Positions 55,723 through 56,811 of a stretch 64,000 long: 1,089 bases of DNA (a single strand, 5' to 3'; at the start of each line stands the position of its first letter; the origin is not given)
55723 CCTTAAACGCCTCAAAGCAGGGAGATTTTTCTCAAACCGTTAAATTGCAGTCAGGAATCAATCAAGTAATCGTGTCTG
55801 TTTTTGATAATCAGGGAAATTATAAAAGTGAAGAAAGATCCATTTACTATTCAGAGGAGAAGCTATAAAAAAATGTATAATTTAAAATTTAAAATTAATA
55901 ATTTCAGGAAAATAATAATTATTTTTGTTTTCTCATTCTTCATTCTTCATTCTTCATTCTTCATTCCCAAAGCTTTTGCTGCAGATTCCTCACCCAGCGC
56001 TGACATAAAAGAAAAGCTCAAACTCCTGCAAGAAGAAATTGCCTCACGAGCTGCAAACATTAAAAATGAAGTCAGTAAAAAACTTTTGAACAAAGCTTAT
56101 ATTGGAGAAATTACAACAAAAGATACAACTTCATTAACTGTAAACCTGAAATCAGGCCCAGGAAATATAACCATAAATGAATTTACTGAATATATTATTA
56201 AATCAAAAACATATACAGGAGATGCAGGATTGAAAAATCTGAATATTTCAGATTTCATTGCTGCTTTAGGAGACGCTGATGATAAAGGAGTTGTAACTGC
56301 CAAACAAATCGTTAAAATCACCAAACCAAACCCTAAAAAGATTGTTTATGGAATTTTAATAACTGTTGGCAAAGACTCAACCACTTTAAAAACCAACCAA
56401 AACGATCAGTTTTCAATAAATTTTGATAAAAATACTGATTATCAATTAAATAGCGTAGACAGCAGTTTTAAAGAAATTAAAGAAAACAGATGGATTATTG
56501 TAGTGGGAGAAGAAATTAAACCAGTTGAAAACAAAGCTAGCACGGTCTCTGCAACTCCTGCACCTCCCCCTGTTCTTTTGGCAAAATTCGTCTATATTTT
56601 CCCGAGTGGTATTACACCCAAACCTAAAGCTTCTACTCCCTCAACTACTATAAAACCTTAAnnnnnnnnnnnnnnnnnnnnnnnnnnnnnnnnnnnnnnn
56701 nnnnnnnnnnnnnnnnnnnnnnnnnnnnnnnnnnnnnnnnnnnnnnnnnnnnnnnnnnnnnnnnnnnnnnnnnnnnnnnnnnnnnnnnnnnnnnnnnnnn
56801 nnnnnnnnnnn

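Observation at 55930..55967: Heptanucleotide tandem repeat (CATTCTT x4.7) in the signal-peptide codons of a secreted protein: candidate phase-variation switch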

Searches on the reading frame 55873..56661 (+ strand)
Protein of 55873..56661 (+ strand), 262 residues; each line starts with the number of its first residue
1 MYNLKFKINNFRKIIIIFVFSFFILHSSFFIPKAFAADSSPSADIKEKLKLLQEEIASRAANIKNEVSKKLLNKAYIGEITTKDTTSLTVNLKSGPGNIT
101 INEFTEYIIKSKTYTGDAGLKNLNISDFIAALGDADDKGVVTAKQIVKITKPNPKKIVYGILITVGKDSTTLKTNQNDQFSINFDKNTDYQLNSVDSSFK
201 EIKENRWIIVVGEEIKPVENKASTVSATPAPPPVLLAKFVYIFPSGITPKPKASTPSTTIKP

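Call 7: search_protein_families(library=pfam, proteins=[window:55873-56661:+], max_evalue=0.1)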
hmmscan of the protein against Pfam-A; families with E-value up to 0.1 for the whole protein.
window:55873-56661:+ (262 aa): 1 family
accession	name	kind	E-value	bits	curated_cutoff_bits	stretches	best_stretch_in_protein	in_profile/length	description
PF00410.24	Ribosomal_S8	-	0.044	14.2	24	1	50-122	15-90/126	Ribosomal protein S8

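Call 8: find_homologous_proteins(query=window:55873-56661:+, max_evalue=0.001)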
Query window:55873-56661:+ (262 aa): 26 proteins with E <= 0.001 among 1518 candidates.
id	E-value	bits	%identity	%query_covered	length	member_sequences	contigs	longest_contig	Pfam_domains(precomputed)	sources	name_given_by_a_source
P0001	4.8e-162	555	100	100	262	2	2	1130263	-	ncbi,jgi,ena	ncbi:MAG: hypothetical protein WCV81_03975 [Microgenomates group bacterium]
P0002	4.4e-84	300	64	92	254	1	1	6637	-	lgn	-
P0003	2.0e-80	288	65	90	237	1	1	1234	-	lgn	-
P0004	1.9e-78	281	62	89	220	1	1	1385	-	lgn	-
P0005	4.8e-78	280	59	96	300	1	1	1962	-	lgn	-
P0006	6.3e-78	279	60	96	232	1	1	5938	-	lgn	-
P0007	1.9e-77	278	57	94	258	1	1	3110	-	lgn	-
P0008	1.5e-74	268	61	90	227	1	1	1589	-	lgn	-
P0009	7.8e-73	263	61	90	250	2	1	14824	-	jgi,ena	-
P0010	1.5e-71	258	57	94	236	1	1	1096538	-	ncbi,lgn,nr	ncbi:MAG: hypothetical protein PHQ59_04805 [Candidatus Daviesbacteria bacterium]|nr:hypothetical pro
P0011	5.5e-70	253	62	81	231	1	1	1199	-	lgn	-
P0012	5.0e-69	250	56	92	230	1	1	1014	-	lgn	-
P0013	7.2e-67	243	52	96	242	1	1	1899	PF18914.7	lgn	-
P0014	1.4e-64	236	54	94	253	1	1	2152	-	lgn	-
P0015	5.0e-64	234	52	94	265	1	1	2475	-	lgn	-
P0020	6.3e-36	142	46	69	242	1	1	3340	PF18914.7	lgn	-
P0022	9.2e-29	118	35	97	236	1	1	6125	PF18914.7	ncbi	-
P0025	1.3e-26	111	35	98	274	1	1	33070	-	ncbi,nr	ncbi:hypothetical protein HYU95_05130 [Candidatus Daviesbacteria bacterium]|nr:hypothetical protein 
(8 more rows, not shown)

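Call 9: find_encoding_contigs(protein=window:55873-56661:+, flank=5000, max_places=10)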
Protein window:55873-56661:+ (262 aa): no gene with exactly this product is on record in the collection.

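Call 11: list_cluster_members(proteins=[P0001])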
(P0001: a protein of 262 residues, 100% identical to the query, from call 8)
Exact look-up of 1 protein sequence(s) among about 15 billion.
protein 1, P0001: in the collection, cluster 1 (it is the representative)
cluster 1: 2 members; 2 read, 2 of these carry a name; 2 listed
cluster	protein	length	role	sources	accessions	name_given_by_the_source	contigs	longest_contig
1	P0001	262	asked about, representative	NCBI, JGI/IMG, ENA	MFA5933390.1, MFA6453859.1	MAG: hypothetical protein WCV81_03975 [Microgenomates group bacterium]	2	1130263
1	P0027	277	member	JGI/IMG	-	hypothetical protein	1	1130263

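Call 13: find_related_loci(query=A1, collection=genome_contigs, flank=3000)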
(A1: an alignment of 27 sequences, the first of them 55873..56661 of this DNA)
Query A1 (262 aa) in genome_contigs; peptide patterns used: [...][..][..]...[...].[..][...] (x = any residue, [..] = any of these).
150 stretches matched a pattern; 39 encode a relative of the query (tblastn E <= 1e-3); 39 distinct loci.
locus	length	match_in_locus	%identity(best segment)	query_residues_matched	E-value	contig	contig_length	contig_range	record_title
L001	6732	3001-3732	56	2-258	6e-83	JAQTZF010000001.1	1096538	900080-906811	MAG: Candidatus Daviesbacteria bacterium isolate STC_54 NODE_2_length_1096538_cov_10.617223_Sandtown_C, whole genome sho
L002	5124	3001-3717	46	3-247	1e-58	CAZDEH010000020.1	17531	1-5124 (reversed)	MAG TPA_asm: uncultured Gammaproteobacteria bacterium isolate SRP050083_co3_643 genome assembly, contig: NODE_2437_lengt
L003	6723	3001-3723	38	6-262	2e-49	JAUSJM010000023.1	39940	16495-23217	MAG: bacterium isolate E14_metabat.bin.301 E14_k141_1059451, whole genome shotgun sequence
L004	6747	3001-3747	37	2-262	6e-41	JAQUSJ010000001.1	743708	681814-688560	MAG: Candidatus Daviesbacteria bacterium isolate STD1_94 NODE_9_length_743708_cov_15.213565_Sandtown_D1, whole genome sh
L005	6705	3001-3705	40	17-262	2e-38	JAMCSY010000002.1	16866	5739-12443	MAG: Patescibacteria group bacterium isolate FK_Sedi_A_Bin.193 NODE_8057_length_16866_cov_13.1103, whole genome shotgun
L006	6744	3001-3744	36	1-260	3e-38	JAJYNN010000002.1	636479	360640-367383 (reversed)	MAG: bacterium isolate DBS2-4.bin71 NODE_6_length_636479_cov_3.29991, whole genome shotgun sequence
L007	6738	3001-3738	33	16-262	6e-36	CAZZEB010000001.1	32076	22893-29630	MAG TPA_asm: uncultured Gammaproteobacteria bacterium isolate SRP342105_co1_364 genome assembly, contig: NODE_1791_lengt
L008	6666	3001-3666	35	13-257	1e-34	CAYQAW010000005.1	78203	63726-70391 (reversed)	MAG TPA_asm: uncultured Gammaproteobacteria bacterium isolate binchicken_co251_588 genome assembly, contig: NODE_480_len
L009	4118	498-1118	37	39-259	2e-34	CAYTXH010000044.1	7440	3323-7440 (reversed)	MAG TPA_asm: uncultured Gammaproteobacteria bacterium isolate SRP278252_co2_10 genome assembly, contig: NODE_21222_lengt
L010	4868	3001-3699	37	1-257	8e-34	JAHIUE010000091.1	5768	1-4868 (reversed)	MAG: Patescibacteria group bacterium isolate MM_PC_MetaG.mb.24 MM_PC_MetaG.mb.24_k141_1727023, whole genome shotgun sequ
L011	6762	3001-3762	34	2-260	1e-32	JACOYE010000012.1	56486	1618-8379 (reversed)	MAG: Candidatus Microgenomates bacterium isolate NC_groundwater_171_Ag_S-0.1um_39_14 S4_GD2017_2_S1_scaffold_296, whole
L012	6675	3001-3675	35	11-260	2e-32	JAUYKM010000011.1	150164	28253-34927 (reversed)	MAG: Candidatus Daviesbacteria bacterium isolate C24_metabat.bin.195_sub C24_k141_349010, whole genome shotgun sequence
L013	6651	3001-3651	34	3-252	3e-32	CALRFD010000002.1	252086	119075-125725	MAG: Patescibacteria group bacterium isolate Ike-100m-12 genome assembly, contig: Ike-100-c9, whole genome shotgun seque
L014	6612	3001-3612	38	29-259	7e-32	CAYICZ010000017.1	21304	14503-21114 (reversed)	MAG TPA_asm: uncultured Gammaproteobacteria bacterium isolate ERP119705_co18_1 genome assembly, contig: NODE_2919_length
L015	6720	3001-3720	33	4-261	4e-31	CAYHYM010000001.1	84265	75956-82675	MAG TPA_asm: uncultured Gammaproteobacteria bacterium isolate ERP119705_co17_338 genome assembly, contig: NODE_191_lengt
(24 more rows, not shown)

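Call 14: find_related_loci(query=A1, collection=metagenome_contigs, flank=3000)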
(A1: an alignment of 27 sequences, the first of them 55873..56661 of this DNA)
Query A1 (262 aa) in metagenome_contigs; peptide patterns used: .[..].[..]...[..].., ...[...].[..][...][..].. (x = any residue, [..] = any of these).
600 stretches matched a pattern (row limit reached: there are more); 109 encode a relative of the query (tblastn E <= 1e-3); the best 80 are kept; 80 distinct loci.
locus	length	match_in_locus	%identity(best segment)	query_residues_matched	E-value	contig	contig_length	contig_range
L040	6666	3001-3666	61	27-262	5e-80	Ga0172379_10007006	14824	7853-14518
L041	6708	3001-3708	37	13-261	4e-45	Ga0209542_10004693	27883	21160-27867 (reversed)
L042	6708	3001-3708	37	13-261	4e-45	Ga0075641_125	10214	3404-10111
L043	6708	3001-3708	37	13-261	4e-45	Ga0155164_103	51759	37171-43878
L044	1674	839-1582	38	7-262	8e-42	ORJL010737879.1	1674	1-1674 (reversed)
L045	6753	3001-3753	39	6-262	6e-41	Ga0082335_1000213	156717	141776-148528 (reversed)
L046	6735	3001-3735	36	3-259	3e-39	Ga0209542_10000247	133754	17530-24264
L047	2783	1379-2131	37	5-262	3e-39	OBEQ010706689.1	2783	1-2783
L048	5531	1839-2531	36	4-259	9e-38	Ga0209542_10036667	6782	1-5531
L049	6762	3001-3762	34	3-232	3e-37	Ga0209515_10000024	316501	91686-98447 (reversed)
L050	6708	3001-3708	37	6-260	2e-36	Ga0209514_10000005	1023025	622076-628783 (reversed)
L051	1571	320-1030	35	3-259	1e-36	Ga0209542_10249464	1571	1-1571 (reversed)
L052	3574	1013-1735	35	5-259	5e-36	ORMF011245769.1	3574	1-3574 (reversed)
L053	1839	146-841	38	1-260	4e-36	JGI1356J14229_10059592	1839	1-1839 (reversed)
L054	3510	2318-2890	42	3-194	9e-36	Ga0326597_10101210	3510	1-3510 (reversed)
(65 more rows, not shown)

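Call 22: find_encoding_contigs(protein=P0001, flank=2000, max_places=10)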
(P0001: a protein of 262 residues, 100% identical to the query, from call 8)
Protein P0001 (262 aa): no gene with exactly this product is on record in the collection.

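Call 24: find_encoding_contigs(protein=P0027, flank=2000, max_places=10)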
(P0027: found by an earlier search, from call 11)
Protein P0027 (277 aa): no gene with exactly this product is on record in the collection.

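Call 45: find_encoding_contigs(protein=P0006, flank=1500, max_places=4)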
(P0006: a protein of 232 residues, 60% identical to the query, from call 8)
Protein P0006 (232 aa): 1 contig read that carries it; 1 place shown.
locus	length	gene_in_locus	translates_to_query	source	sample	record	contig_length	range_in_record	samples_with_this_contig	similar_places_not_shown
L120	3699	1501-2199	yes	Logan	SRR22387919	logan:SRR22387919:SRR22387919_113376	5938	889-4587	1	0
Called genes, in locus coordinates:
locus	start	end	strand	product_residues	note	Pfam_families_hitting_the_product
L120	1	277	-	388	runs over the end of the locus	?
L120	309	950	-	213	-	PF13483:Lactamase_B_3, PF12706:Lactamase_B_2 (weak)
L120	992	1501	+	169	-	PF09136:Glucodextran_B (weak)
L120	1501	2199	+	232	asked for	-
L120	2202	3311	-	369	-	PF00483:NTP_transferase, PF12804:NTP_transf_3 (weak), PF22640:ManC_GMP_beta-helix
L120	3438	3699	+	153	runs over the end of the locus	PF02861:Clp_N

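Call 46: find_encoding_contigs(protein=P0002, flank=1500, max_places=4)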
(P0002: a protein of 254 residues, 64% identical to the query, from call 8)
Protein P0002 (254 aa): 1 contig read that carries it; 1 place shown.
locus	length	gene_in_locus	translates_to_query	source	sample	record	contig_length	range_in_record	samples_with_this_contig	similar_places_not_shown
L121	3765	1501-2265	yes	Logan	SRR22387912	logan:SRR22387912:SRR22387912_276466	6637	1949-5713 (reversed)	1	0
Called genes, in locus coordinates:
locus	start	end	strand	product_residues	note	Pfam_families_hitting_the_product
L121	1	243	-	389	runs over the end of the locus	?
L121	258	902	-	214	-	PF13483:Lactamase_B_3, PF12706:Lactamase_B_2 (weak)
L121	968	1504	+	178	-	PF09136:Glucodextran_B (weak)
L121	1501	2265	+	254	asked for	-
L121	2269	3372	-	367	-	PF00483:NTP_transferase, PF12804:NTP_transf_3 (weak), PF22640:ManC_GMP_beta-helix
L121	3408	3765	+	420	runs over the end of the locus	PF00152:tRNA-synt_2 (faint), PF13393:tRNA-synt_His, PF00587:tRNA-synt_2b, PF03129:HGTP_anticodon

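Call 47: find_encoding_contigs(protein=P0012, flank=1500, max_places=4)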
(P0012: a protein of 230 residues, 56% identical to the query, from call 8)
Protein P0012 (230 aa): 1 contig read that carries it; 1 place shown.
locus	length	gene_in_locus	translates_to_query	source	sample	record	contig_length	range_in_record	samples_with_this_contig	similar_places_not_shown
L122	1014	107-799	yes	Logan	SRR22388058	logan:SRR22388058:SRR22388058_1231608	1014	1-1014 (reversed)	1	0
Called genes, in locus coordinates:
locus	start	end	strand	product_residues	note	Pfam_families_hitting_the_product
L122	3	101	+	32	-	?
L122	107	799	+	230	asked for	-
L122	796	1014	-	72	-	?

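Call 54: search_protein_families(library=pfam, proteins=[P0013, P0020, P0022, P0025], max_evalue=0.01)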
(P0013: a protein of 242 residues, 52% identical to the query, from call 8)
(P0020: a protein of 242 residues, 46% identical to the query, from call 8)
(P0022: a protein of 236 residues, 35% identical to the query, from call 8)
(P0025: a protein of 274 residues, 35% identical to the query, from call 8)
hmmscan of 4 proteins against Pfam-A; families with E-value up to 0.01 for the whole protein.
P0013 (242 aa): 2 families
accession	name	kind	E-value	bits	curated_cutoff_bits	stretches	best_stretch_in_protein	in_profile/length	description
PF18914.6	DUF5666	-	5.8e-06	26.9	27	0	152-211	1-53/60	Domain of unknown function (DUF5666)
PF00410.24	Ribosomal_S8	-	0.0012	19.3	24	1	34-123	8-100/126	Ribosomal protein S8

P0020 (242 aa): 1 family
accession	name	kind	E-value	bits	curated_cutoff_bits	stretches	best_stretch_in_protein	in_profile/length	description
PF18914.6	DUF5666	-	7.4e-06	26.6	27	0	138-203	2-59/60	Domain of unknown function (DUF5666)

P0022 (236 aa): 1 family
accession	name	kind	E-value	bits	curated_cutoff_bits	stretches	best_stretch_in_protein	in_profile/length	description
PF18914.6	DUF5666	-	7.4e-07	29.8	27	0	150-216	2-59/60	Domain of unknown function (DUF5666)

P0025 (274 aa): 2 families
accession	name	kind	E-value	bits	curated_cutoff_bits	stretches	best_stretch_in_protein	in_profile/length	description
PF18914.6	DUF5666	-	0.0085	16.8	27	0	83-150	2-59/60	Domain of unknown function (DUF5666)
PF00410.24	Ribosomal_S8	-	0.0093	16.4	24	0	56-107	16-69/126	Ribosomal protein S8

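Call 58: predict_structure(alignment_id=A1)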
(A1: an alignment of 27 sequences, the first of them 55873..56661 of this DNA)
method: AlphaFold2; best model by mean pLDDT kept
length: 262 residues; sequences in the alignment: 27
mean_pLDDT: 81.2   pTM: 0.49
mean pLDDT of the five models: 81.2, 77.8, 76.4, 76.4, 74.4
residues with pLDDT >= 90: 124; 70-90: 79; 50-70: 31; < 50: 28
segments of 3 or more residues with pLDDT < 50: 1-6, 218-228, 249-255
pLDDT, mean of each block of 10 residues (from residue 1): 51 82 80 56 75 86 74 86 95 92 95 94 95 90 94 87 92 92 94 92 92 71 45 88 70 47 48
secondary structure, 60 per line:
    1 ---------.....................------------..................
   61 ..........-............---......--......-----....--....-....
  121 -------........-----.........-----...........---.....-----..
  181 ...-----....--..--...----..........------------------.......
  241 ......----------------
elements in order: H10-30 H43-70 E72-83 E87-92 E95-100 E106-109 E112-115 H117-120 E128-135 E141-149 E155-165 E169-173 E179-183 E189-192 E206-215 E234-246

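Call 61: fold_search(model_id=the predicted structure, library=pdb)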
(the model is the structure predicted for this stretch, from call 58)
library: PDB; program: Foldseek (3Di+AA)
matches with E <= 10: 1222; with E <= 0.001: 2
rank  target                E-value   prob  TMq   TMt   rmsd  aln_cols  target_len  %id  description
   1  2ix1_A                6.3e-04  0.99  0.18  0.09  13.6       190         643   10  RNase II D209N mutant (released 2006-10-05)
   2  9gut_B                9.8e-04  1.00  0.20  0.11  16.3       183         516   13  30S mRNA delivery complex (bS1 resolved) (released 2024-11-20)
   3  9guq_B                1.0e-03  0.99  0.19  0.27  15.1       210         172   11  30S PIC (Pre-Initiation complex) (released 2024-11-20)
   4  7a05_MODEL_1_A        1.2e-03  0.99  0.20  0.28  14.7       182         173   10  NMR structure of D3-D4 domains of Vibrio vulnificus ribosomal protein S1 (released 2021-06-23)
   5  4day_B                1.9e-03  1.00  0.23  0.51   4.2       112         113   11  Crystal structure of the RMI core complex with MM2 peptide from FANCM (released 2012-03-14)
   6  9f29_A                2.1e-03  1.00  0.23  0.14  13.1       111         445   18  Pyrococcus abyssi PolD in complex with Rpa2 winged-helix domain class 1 (composite map) (released 2024-12-04)
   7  2id0_A                2.2e-03  0.99  0.19  0.09  15.7       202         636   11  Escherichia coli RNase II (released 2006-10-03)
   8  6t8h_A                2.8e-03  1.00  0.23  0.14  10.7       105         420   18  Cryo-EM structure of the DNA-bound PolD-PCNA processive complex from P. abyssi (released 2020-03-04)
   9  9f2a_A                2.9e-03  1.00  0.23  0.14  13.1       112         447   18  Pyrococcus abyssi PolD in complex with Rpa2 winged-helix domain class 2 (composite map) (released 2024-12-04)
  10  8a22_Ba               3.1e-03  0.93  0.19  0.20  15.1       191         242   10  Structure of the mitochondrial ribosome from Polytomella magna (released 2022-11-16)
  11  7pxd_A                3.3e-03  0.99  0.19  0.11  11.2       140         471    6  Substrate-engaged mycobacterial Proteasome-associated ATPase in complex with open-gate 20S CP - composite map (state B (released 2022-01-19)
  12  3fp9_D                3.5e-03  0.99  0.20  0.32  11.1       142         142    7  Crystal structure of Intern Domain of proteasome-associated ATPase, Mycobacterium tuberculosis (released 2009-10-27)
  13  7pxb_A                4.5e-03  0.99  0.19  0.11  11.2       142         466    6  Substrate-engaged mycobacterial Proteasome-associated ATPase - focused 3D refinement (state B) (released 2022-01-19)
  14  8ppt_A                5.1e-03  1.00  0.22  0.13  10.9       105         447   18  Pyrococcus abyssi DNA polymerase D (PolD) in its editing mode bound to a primer/template substrate containing a mismat (released 2023-12-20)
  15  7zhh_A                5.1e-03  0.98  0.24  0.28   9.9       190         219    7  Complex structure of drosophila Unr CSD789 and a poly(A) RNA sequence (released 2022-12-07)
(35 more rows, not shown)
